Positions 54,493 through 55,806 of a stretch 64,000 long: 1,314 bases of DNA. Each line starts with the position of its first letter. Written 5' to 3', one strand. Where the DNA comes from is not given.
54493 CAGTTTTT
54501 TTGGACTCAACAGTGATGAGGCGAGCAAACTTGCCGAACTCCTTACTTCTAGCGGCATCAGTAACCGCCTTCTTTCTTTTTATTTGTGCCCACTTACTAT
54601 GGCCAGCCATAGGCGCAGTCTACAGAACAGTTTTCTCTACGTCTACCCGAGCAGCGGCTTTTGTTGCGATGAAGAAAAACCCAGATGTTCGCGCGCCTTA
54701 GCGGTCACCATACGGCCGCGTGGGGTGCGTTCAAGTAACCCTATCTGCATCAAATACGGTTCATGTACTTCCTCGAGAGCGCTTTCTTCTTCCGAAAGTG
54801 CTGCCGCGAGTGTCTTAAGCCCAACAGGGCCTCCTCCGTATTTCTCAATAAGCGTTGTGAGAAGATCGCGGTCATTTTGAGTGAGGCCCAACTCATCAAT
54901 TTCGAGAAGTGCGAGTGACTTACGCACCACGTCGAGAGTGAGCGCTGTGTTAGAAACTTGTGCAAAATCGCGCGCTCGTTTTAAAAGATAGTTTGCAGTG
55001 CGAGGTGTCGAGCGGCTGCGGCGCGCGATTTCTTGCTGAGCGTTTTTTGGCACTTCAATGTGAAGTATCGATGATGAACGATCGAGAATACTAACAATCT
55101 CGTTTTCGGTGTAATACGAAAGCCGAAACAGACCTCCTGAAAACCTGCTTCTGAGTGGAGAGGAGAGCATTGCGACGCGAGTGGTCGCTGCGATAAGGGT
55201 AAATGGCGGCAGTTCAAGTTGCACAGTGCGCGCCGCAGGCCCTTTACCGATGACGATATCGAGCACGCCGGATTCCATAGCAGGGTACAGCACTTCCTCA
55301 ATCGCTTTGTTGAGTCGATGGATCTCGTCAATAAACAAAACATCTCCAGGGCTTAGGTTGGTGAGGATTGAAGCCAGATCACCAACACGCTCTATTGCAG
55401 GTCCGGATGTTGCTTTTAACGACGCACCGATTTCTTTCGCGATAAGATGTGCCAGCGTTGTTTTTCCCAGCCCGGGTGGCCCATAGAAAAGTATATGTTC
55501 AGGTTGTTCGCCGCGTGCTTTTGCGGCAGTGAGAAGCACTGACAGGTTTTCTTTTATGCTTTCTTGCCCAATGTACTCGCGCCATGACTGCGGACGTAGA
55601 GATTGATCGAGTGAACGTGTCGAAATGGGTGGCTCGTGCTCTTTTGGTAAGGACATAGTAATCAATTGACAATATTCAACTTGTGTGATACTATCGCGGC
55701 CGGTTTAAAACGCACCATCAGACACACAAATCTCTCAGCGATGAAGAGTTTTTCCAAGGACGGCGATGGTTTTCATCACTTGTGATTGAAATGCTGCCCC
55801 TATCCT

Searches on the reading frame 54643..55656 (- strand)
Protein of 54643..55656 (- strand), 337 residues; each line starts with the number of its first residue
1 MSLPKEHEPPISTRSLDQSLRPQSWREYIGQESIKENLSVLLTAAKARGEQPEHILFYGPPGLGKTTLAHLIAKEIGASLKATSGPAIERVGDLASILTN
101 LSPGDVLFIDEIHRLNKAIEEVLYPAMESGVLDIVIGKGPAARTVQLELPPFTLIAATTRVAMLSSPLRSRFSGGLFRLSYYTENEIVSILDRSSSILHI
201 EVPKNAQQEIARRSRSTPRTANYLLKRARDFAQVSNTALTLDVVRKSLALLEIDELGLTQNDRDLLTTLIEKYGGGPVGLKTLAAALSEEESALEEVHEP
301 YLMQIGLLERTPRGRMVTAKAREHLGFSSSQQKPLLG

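Call 11: find_encoding_contigs(protein=window:54643-55656:-, flank=6000, max_places=6)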
Protein window:54643-55656:- (337 aa): 6 contigs read that carry it; 3 places shown.
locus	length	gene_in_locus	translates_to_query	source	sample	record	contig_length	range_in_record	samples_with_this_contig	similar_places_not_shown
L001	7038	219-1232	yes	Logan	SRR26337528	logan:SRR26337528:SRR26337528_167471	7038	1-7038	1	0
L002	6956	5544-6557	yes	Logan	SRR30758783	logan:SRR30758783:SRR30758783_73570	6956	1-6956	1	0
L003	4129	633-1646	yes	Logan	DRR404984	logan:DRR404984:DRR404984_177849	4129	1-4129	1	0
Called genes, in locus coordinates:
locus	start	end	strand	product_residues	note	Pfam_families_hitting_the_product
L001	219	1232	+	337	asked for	PF06068:TIP49 (faint), PF05496:RuvB_N, PF00004:AAA, PF07728:AAA_5, PF17864:AAA_lid_4, PF05491:WHD_RuvB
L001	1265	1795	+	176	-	PF20772:TACO1_YebC_N, PF01709:Transcrip_reg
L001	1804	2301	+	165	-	PF02075:RuvC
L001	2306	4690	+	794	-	PF00912:Transgly, PF00905:Transpeptidase, PF17957:Big_7 (weak)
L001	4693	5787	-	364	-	PF00712:DNA_pol3_beta, PF02767:DNA_pol3_beta_2, PF02768:DNA_pol3_beta_3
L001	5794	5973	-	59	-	-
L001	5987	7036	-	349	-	?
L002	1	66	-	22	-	?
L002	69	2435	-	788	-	PF02739:5_3_exonuc_N, PF01367:5_3_exonuc, PF00476:DNA_pol_A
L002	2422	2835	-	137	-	PF02367:TsaE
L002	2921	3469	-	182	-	-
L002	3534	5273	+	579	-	PF05157:MshEN, PF00437:T2SSE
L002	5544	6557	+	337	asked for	PF06068:TIP49 (faint), PF05496:RuvB_N, PF00004:AAA, PF07728:AAA_5, PF17864:AAA_lid_4, PF05491:WHD_RuvB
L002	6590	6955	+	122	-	?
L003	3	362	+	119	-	?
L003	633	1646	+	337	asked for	PF06068:TIP49 (faint), PF05496:RuvB_N, PF00004:AAA, PF07728:AAA_5, PF17864:AAA_lid_4, PF05491:WHD_RuvB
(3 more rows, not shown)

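Call 13: find_related_loci(query=window:54643-55656:-, collection=genome_contigs, flank=3000)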
Query window:54643-55656:- (337 aa) in genome_contigs; peptide patterns used: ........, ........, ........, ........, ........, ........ (x = any residue, [..] = any of these).
600 stretches matched a pattern (row limit reached: there are more); 599 encode a relative of the query (tblastn E <= 1e-3); the best 80 are kept; 80 distinct loci.
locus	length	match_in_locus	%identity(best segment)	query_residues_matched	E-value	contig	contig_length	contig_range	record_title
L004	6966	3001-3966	74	14-333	2e-160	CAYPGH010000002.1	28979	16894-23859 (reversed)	MAG TPA_asm: uncultured Candidatus Saccharibacteria bacterium isolate SRP050083_co2_53 genome assembly, contig: NODE_100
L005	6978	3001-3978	74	12-335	5e-164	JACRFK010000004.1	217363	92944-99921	MAG: Candidatus Kaiserbacteria bacterium isolate NC_groundwater_1723_Pr3_B-0.1um_55_32 SR-2_scaffold_141_1385756, whole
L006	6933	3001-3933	69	16-326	1e-147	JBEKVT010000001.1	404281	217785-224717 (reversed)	MAG: Minisyncoccia bacterium isolate SPRUCE 610 SPRUCE_610_1, whole genome shotgun sequence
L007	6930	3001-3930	71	16-325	9e-147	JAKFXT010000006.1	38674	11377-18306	MAG: Patescibacteria group bacterium isolate ND4_Bin_14 ND4_0000041, whole genome shotgun sequence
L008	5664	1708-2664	69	10-328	9e-146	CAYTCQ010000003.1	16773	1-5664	MAG TPA_asm: uncultured Candidatus Saccharibacteria bacterium isolate SRP135725_co1_32 genome assembly, contig: NODE_447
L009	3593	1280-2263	65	2-325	2e-147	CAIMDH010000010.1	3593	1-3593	uncultured bacterium isolate ErkenSummer_bin-2863 genome assembly, contig: bin-2863:010/147, whole genome shotgun sequen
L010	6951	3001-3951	59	16-332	4e-124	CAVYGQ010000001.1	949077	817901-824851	MAG: Candidatus Doudnabacteria bacterium isolate MFD03726.bin.1.74 genome assembly, contig: contig_17402, whole genome s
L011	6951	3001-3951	56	16-332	5e-123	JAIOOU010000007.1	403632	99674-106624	MAG: Chloroflexota bacterium isolate LakeFargette_0920_ALND_MAG_53_29 LacPavin_0920_ALND_scaffold_145308, whole genome s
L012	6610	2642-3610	60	16-336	1e-122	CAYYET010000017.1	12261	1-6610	MAG TPA_asm: uncultured Bdellovibrionales bacterium isolate SRP135725_co1_601 genome assembly, contig: NODE_7154_length_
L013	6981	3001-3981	55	8-334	4e-121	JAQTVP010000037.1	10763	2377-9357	MAG: Dehalococcoidales bacterium isolate STB_90 NODE_15885_length_10763_cov_2.202990_Sandtown_B, whole genome shotgun se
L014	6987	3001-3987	58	6-336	4e-121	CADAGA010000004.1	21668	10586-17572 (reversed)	MAG: Ruminococcaceae bacterium isolate RUG13261 genome assembly, contig: RUG13261_asm_4, whole genome shotgun sequence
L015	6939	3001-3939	59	15-327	5e-121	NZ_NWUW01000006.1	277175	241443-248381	Bacillus fungorum strain 17-SMS-01 ZB100005, whole genome shotgun sequence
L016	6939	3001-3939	59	16-328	6e-121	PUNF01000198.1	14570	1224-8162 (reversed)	MAG: Clostridia bacterium isolate B1Sed10_200 B1-Sed10-C5014, whole genome shotgun sequence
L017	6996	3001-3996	55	2-333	5e-121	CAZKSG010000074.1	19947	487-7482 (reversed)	MAG TPA_asm: uncultured Anaerolinea sp. isolate binchicken_co197_557 genome assembly, contig: NODE_4111_length_19947_cov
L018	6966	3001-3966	58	20-337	1e-119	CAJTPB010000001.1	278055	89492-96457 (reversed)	MAG TPA_asm: uncultured Christensenella sp. isolate MGBC107413 genome assembly, contig: MGBC107413.1, whole genome shotg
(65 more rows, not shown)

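Call 23: find_homologous_proteins(query=window:54643-55656:-, max_evalue=1e-100)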
Query window:54643-55656:- (337 aa): 7938 proteins with E <= 1e-100 among 8000 candidates; the best 120 are listed.
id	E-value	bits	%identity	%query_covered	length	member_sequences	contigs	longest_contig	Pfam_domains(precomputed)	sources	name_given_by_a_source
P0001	2.3e-211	719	100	100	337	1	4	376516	PF06068.20,PF05491.20,PF17864.8,PF00004.36,PF05496.19,PF07728.21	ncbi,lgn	-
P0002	3.2e-190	649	91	100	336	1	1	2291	PF06068.20,PF05491.20,PF17864.8,PF00004.36,PF05496.19,PF07728.21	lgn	-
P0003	3.0e-161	554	77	96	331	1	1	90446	PF06068.20,PF05491.20,PF17864.8,PF00004.36,PF05496.19,PF07728.21,PF01078.28,PF13191.13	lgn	-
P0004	7.4e-160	550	76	99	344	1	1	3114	PF06068.20,PF05491.20,PF17864.8,PF00004.36,PF05496.19,PF07728.21,PF13191.13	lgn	-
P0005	1.4e-159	549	78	96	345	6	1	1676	PF06068.20,PF05491.20,PF17864.8,PF00004.36,PF05496.19,PF07728.21,PF13191.13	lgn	-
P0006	2.6e-159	548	78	95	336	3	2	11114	PF06068.20,PF05491.20,PF17864.8,PF00004.36,PF05496.19,PF07728.21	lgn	-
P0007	2.8e-159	548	79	95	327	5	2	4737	PF05491.20,PF17864.8,PF00004.36,PF05496.19,PF07728.21,PF01078.28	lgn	-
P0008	4.1e-159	547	76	97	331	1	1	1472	PF06068.20,PF05491.20,PF17864.8,PF00004.36,PF05496.19,PF07728.21,PF13191.13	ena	-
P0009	4.8e-159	547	77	95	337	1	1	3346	PF06068.20,PF05491.20,PF17864.8,PF00004.36,PF05496.19,PF07728.21,PF01078.28,PF13191.13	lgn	-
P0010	7.3e-159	547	75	99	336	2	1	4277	PF06068.20,PF05491.20,PF17864.8,PF00004.36,PF05496.19,PF07728.21,PF13191.13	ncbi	-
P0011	7.6e-159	546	76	99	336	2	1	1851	PF06068.20,PF05491.20,PF17864.8,PF00004.36,PF05496.19,PF07728.21,PF13191.13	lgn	-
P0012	8.7e-159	546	75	98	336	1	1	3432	PF06068.20,PF05491.20,PF17864.8,PF00004.36,PF05496.19,PF07728.21,PF01078.28,PF13191.13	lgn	-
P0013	1.9e-158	545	76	96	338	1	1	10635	PF06068.20,PF05491.20,PF17864.8,PF00004.36,PF05496.19,PF07728.21,PF01078.28,PF13191.13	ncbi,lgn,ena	-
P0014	2.1e-158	545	76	98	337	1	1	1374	PF05491.20,PF17864.8,PF00004.36,PF05496.19,PF07728.21,PF13191.13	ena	-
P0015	2.3e-158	545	76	98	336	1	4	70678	PF06068.20,PF05491.20,PF17864.8,PF00004.36,PF05496.19,PF07728.21,PF13191.13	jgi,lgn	jgi:Holliday junction DNA helicase RuvB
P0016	2.6e-158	545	77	97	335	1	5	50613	PF05491.20,PF17864.8,PF00004.36,PF05496.19,PF07728.21,PF01078.28,PF13191.13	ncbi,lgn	-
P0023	1.9e-157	542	77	95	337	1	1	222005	PF06068.20,PF05491.20,PF17864.8,PF00004.36,PF05496.19,PF07728.21,PF01078.28,PF13191.13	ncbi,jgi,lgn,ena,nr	ncbi:MAG TPA: Holliday junction branch migration DNA helicase RuvB [Candidatus Paceibacterota bacter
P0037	7.8e-157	540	73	100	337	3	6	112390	PF06068.20,PF05491.20,PF17864.8,PF00004.36,PF05496.19,PF07728.21,PF01078.28,PF13191.13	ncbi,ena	-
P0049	1.5e-156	539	76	95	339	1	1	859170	PF06068.20,PF05491.20,PF17864.8,PF00004.36,PF05496.19,PF07728.21,PF01078.28,PF13191.13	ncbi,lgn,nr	ncbi:MAG: Holliday junction branch migration DNA helicase RuvB [Candidatus Kaiserbacteria bacterium]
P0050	1.6e-156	539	75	95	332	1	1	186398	PF06068.20,PF05491.20,PF17864.8,PF00004.36,PF05496.19,PF07728.21,PF13191.13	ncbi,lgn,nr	ncbi:MAG: Holliday junction branch migration DNA helicase RuvB [Candidatus Pacebacteria bacterium]|n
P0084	3.0e-155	535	74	100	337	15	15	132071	PF06068.20,PF05491.20,PF17864.8,PF00004.36,PF05496.19,PF07728.21,PF01078.28,PF13191.13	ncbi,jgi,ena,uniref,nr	ncbi:Holliday junction DNA helicase RuvB [Candidatus Kaiserbacteria bacterium RIFCSPHIGHO2_02_FULL_5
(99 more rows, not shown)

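Call 24: find_encoding_contigs(protein=P0002, flank=1500, max_places=1)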
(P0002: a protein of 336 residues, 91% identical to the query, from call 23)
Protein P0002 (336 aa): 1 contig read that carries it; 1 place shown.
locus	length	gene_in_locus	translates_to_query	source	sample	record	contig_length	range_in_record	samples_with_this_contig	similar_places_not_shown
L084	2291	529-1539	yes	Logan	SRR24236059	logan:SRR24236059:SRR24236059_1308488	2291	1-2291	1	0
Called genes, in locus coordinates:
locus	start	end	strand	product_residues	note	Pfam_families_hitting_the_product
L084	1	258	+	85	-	?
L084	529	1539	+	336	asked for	PF06068:TIP49 (faint), PF05496:RuvB_N, PF00004:AAA, PF07728:AAA_5 (weak), PF17864:AAA_lid_4, PF05491:WHD_RuvB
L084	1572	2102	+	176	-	PF20772:TACO1_YebC_N, PF01709:Transcrip_reg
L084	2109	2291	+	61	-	?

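Call 25: find_encoding_contigs(protein=P0003, flank=1500, max_places=1)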
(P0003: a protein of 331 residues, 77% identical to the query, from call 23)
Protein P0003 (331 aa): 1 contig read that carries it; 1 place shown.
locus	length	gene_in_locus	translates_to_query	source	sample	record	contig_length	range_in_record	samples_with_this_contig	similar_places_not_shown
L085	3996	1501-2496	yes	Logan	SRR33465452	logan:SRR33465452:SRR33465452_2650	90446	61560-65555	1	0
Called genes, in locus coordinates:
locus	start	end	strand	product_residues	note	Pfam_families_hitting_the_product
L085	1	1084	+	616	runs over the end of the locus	PF05157:MshEN, PF00437:T2SSE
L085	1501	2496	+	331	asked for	PF06068:TIP49 (faint), PF01078:Mg_chelatase (faint), PF05496:RuvB_N, PF13191:AAA_16 (weak), PF00004:AAA, PF07728:AAA_5, PF17864:AAA_lid_4, PF05491:WHD_RuvB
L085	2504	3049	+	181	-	PF20772:TACO1_YebC_N, PF01709:Transcrip_reg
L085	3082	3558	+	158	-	PF02075:RuvC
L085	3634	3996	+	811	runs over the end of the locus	PF00912:Transgly, PF17957:Big_7 (faint), PF00905:Transpeptidase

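Call 26: find_encoding_contigs(protein=P0023, flank=1500, max_places=1)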
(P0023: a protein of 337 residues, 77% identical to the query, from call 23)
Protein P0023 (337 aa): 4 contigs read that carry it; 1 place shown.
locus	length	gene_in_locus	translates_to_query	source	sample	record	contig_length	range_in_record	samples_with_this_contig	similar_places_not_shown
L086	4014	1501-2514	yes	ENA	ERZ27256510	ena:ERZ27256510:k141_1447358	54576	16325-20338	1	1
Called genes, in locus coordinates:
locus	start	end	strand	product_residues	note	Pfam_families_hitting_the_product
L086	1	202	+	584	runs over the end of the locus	PF05157:MshEN (weak), PF00437:T2SSE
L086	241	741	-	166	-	PF13563:2_5_RNA_ligase2 (faint)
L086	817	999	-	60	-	-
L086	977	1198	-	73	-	-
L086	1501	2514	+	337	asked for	PF05496:RuvB_N, PF06068:TIP49 (faint), PF01078:Mg_chelatase (faint), PF13191:AAA_16 (weak), PF00004:AAA, PF07728:AAA_5, PF17864:AAA_lid_4, PF05491:WHD_RuvB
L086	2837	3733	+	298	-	-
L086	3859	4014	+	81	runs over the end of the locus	PF06233:Usg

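Call 27: find_encoding_contigs(protein=P0049, flank=1500, max_places=1)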
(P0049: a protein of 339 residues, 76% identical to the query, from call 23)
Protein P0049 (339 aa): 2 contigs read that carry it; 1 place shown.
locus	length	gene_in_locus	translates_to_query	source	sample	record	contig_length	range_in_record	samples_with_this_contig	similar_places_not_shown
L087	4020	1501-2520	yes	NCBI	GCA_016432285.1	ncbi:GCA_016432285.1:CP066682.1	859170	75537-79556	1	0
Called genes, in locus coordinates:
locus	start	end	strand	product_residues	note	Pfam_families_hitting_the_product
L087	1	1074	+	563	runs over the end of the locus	PF05157:MshEN, PF00437:T2SSE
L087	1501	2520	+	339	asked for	PF05496:RuvB_N, PF06068:TIP49 (faint), PF01078:Mg_chelatase (faint), PF13191:AAA_16 (faint), PF00004:AAA, PF07728:AAA_5, PF17864:AAA_lid_4, PF05491:WHD_RuvB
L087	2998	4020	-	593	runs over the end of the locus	-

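Call 29: find_encoding_contigs(protein=P0016, flank=1500, max_places=1)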
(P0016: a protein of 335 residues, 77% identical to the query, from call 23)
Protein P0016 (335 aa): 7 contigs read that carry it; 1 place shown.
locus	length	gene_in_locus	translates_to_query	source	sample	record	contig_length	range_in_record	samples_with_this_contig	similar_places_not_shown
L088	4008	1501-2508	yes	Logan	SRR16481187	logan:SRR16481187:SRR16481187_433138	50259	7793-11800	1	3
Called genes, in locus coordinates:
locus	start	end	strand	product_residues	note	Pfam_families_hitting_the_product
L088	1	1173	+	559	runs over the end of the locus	PF05157:MshEN, PF00437:T2SSE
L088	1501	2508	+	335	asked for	PF05496:RuvB_N, PF01078:Mg_chelatase (faint), PF13191:AAA_16 (faint), PF00004:AAA, PF07728:AAA_5, PF17864:AAA_lid_4, PF05491:WHD_RuvB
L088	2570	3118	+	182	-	PF06035:Peptidase_C93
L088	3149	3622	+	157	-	PF02075:RuvC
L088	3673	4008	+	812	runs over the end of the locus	PF00912:Transgly, PF00905:Transpeptidase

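Call 30: find_encoding_contigs(protein=P0037, flank=1500, max_places=1)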
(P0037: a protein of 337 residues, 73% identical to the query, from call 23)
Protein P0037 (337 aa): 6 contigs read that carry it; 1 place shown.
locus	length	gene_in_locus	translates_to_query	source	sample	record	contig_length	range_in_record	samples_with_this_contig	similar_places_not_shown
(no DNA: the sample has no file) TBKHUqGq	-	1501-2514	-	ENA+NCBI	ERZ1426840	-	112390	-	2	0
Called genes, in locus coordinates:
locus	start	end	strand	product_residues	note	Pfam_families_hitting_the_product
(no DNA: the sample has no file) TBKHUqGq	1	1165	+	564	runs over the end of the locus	PF05157:MshEN, PF00437:T2SSE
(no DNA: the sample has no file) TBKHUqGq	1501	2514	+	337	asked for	PF06068:TIP49 (faint), PF05496:RuvB_N, PF01078:Mg_chelatase (faint), PF13191:AAA_16 (faint), PF00004:AAA, PF07728:AAA_5, PF17864:AAA_lid_4, PF05491:WHD_RuvB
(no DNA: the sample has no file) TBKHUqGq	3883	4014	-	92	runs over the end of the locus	-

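Call 31: find_encoding_contigs(protein=P0050, flank=1500, max_places=1)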
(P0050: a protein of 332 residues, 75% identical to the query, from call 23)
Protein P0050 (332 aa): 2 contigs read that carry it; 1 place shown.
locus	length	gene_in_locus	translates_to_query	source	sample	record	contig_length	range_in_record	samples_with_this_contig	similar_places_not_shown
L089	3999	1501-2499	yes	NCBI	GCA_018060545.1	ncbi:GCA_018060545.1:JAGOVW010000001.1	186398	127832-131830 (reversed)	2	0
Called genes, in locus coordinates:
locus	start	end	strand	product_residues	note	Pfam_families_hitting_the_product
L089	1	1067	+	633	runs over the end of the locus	PF05157:MshEN, PF00437:T2SSE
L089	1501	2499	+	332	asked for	PF06068:TIP49 (faint), PF05496:RuvB_N, PF13191:AAA_16 (faint), PF00004:AAA, PF07728:AAA_5, PF17864:AAA_lid_4, PF05491:WHD_RuvB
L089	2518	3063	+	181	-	PF20772:TACO1_YebC_N, PF01709:Transcrip_reg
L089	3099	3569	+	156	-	PF02075:RuvC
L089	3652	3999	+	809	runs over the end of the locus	PF00912:Transgly, PF17957:Big_7 (faint), PF00905:Transpeptidase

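Call 32: find_encoding_contigs(protein=P0084, flank=1500, max_places=1)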
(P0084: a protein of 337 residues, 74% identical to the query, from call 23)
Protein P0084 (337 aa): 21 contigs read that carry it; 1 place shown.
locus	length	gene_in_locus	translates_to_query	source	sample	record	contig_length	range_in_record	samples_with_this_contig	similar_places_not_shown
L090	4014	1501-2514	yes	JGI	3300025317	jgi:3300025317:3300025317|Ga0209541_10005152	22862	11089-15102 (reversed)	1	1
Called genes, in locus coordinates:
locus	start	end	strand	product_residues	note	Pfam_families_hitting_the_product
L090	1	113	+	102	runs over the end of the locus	PF05973:Gp49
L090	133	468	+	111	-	PF13560:HTH_31 (weak), PF01381:HTH_3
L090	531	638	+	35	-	-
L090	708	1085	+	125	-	-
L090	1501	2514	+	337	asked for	PF05496:RuvB_N, PF06068:TIP49 (faint), PF01078:Mg_chelatase (faint), PF13191:AAA_16 (weak), PF00004:AAA, PF07728:AAA_5, PF17864:AAA_lid_4, PF05491:WHD_RuvB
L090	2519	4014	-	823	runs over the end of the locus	-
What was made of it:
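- The outer neighbours vary (calls 26, 27, 32). pilB is absent downstream in several loci (calls 26, 32).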
